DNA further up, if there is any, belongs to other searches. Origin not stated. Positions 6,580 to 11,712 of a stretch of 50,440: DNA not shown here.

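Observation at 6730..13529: Candidate three-gene defence operon: 1611-aa Mrr-like nuclease/P-loop NTPase giant + multi-CxxC zinc-ribbon protein + second PD-(D/E)xK nuclease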

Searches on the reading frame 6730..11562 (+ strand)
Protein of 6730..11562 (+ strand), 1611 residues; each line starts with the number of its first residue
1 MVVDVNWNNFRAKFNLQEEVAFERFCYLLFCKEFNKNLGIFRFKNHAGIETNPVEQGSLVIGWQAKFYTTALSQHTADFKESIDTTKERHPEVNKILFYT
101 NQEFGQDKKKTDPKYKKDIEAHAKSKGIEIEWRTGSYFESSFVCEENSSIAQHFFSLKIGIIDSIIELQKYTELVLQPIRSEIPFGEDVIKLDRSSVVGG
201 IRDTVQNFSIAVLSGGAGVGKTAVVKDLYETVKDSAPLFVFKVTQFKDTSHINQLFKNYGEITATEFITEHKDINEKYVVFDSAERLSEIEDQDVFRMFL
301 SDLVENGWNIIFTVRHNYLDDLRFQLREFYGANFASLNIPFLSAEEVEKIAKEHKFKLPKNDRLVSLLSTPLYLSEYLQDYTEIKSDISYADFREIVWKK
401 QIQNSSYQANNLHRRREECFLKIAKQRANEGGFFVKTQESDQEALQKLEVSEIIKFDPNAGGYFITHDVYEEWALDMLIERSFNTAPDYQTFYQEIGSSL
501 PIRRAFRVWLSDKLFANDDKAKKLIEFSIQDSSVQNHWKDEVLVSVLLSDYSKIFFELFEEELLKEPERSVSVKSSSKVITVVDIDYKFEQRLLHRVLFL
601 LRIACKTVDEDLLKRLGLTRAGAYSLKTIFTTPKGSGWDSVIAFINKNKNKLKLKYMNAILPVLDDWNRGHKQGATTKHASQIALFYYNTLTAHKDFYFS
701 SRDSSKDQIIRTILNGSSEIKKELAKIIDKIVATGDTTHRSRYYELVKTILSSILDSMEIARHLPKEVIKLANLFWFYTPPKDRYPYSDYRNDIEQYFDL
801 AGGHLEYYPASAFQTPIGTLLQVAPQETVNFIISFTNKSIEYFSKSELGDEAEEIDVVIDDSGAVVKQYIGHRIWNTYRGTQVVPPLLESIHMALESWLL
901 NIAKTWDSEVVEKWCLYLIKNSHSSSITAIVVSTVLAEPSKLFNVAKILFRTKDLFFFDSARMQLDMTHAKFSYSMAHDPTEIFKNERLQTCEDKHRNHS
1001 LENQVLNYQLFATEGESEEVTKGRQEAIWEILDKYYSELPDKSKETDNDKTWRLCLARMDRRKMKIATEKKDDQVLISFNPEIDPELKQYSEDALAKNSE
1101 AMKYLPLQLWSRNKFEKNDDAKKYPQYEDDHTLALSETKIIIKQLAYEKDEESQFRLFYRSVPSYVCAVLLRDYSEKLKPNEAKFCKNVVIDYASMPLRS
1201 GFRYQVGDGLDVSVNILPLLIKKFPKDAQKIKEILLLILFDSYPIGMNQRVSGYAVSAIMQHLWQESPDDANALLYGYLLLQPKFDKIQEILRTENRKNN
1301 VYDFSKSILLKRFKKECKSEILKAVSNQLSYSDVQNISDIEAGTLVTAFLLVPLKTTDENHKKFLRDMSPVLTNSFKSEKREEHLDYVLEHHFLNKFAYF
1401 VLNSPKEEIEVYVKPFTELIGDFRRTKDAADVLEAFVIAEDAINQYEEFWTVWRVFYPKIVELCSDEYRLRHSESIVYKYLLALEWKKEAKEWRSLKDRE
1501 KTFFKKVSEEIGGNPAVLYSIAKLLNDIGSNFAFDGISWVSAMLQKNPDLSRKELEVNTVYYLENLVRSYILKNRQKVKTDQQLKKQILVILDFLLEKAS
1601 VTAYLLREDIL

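Call 3: search_protein_families(library=pfam, proteins=[window:6730-11562:+], max_evalue=1)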
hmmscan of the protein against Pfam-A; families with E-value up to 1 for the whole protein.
window:6730-11562:+ (1611 aa): 9 families
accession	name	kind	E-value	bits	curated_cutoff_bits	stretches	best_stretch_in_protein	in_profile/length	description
PF05729.18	NACHT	-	0.00039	20.7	26.7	1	211-354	3-163/167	NACHT domain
PF13173.12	AAA_14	-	0.0018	18.7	27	1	209-292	3-79/129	AAA domain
PF20720.3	nSTAND3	-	0.0046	17.1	27.2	1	203-354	12-152/155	Novel STAND NTPase 3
PF13245.12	AAA_19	-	0.023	15.3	25.1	1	209-238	12-41/134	AAA domain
PF13191.12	AAA_16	-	0.025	15.5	32.6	1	209-239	25-55/167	AAA ATPase domain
PF10438.15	Cyc-maltodext_C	-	0.025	15.1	22.2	1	1387-1429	11-53/76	Cyclo-malto-dextrinase C-terminal domain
PF13238.12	AAA_18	-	0.096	13.6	29.4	0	213-309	3-90/128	AAA domain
PF00004.35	AAA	-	0.1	13.5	21.2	1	212-263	2-57/131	ATPase family associated with various cellular activities (AAA)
PF13401.12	AAA_22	-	0.17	12.7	27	1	209-261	6-60/130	AAA domain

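Call 4: search_protein_families(library=padloc, proteins=[window:6730-11562:+], max_evalue=1)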
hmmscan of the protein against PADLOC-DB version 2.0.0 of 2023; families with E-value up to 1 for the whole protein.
window:6730-11562:+ (1611 aa): 1 family
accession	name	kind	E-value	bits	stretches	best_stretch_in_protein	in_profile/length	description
PDLC02169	Avs4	-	0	1948.1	1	3-1611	2-1570/1570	-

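Call 5: search_protein_families(library=ncbifam, proteins=[window:6730-11562:+], max_evalue=1)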
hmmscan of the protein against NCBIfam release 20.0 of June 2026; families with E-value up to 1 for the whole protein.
window:6730-11562:+ (1611 aa): 4 families
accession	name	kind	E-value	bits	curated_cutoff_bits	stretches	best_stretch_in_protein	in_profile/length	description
NF041815.1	Avs4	equivalog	0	2039.2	1500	1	6-1611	1-1579/1579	AVAST type 4 anti-phage nuclease Avs4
NF010407.0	PRK13833.1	subfamily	0.014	14.8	499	0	199-261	135-195/323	conjugal transfer protein TrbB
NF010469.0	PRK13894.1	subfamily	0.045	13.1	508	0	661-683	235-257/320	conjugal transfer ATPase TrbB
TIGR02782.1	TrbB_P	equivalog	0.15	11.3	304.55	0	660-682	222-244/303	P-type conjugative transfer ATPase TrbB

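Call 40: search_solved_structures(query=window:6730-11562:+, max_evalue=0.001, show_alignments=1)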
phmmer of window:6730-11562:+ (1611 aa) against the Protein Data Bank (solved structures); distinct sequences matched with E-value up to 0.001: 1.
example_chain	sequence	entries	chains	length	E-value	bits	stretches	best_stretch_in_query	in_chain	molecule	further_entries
8dgf_A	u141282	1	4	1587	0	1311.2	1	3-1611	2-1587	ATP-binding protein Avs4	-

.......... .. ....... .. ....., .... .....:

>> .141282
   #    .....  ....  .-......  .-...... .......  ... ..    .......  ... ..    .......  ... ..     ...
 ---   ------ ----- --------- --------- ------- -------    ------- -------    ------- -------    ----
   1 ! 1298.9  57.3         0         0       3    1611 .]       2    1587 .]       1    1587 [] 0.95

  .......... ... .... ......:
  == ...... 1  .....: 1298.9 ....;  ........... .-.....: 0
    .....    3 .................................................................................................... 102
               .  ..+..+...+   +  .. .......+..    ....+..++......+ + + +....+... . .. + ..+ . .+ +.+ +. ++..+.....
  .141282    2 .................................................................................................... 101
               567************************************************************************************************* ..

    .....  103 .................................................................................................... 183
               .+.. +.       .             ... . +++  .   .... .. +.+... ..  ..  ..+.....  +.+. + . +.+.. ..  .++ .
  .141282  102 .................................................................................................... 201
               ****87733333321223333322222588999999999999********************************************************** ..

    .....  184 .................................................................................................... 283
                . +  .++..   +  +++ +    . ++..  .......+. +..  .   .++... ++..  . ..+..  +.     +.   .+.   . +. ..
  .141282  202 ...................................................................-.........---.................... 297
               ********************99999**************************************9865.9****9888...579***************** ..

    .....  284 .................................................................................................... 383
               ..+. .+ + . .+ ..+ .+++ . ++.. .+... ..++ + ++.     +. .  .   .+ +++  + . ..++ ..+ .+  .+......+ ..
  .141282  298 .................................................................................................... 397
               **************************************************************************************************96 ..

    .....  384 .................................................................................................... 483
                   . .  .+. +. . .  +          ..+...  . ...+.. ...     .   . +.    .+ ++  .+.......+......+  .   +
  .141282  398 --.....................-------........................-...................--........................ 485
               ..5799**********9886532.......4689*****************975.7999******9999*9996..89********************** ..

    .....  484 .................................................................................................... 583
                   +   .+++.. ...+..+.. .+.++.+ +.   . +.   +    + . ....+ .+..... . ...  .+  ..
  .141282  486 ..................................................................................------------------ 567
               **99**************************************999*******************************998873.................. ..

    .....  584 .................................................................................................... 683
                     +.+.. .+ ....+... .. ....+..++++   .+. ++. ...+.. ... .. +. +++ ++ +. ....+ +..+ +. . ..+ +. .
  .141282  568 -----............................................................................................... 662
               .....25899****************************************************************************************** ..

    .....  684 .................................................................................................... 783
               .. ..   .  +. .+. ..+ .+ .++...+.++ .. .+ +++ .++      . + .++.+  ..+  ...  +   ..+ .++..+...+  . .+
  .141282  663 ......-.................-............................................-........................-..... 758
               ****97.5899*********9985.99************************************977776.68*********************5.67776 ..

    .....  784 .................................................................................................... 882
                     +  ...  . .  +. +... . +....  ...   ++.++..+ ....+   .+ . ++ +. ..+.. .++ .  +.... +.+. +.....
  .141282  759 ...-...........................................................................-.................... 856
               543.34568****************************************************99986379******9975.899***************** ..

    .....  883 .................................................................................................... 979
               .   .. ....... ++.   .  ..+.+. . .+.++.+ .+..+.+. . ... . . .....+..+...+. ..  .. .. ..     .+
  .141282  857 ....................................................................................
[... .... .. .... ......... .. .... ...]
